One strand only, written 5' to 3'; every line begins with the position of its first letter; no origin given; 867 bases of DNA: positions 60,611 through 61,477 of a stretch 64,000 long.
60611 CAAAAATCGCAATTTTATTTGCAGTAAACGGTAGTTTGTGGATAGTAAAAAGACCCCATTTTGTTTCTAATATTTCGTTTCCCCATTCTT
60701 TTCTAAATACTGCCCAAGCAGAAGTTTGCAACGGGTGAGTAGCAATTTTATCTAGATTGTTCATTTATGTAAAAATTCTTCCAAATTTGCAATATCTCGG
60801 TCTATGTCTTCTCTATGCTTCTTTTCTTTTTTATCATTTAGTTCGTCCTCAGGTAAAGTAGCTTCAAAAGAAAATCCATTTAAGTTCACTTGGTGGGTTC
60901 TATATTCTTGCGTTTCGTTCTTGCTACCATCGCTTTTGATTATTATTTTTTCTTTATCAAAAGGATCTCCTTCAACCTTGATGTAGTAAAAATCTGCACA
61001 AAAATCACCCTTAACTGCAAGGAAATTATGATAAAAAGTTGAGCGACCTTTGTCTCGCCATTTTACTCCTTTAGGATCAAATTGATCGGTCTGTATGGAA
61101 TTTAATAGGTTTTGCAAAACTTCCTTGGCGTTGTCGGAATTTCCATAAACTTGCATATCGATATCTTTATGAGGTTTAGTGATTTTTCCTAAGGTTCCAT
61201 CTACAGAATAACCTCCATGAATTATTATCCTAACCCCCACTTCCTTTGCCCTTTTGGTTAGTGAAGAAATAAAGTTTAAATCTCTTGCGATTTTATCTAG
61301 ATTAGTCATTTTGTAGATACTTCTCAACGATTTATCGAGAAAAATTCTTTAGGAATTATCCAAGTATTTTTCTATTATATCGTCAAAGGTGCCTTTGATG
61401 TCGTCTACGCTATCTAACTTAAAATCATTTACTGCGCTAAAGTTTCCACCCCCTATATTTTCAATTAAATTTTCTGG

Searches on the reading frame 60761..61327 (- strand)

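Call 9: search_protein_families(library=pfam, proteins=[window:60761-61327:-], max_evalue=0.001)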
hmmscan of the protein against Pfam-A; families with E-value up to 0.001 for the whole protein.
window:60761-61327:- (188 aa): 1 family
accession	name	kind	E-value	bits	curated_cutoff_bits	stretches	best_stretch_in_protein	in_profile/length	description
PF10706.15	Aminoglyc_resit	-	2.2e-08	34.8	21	1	22-90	4-72/149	Aminoglycoside-2''-adenylyltransferase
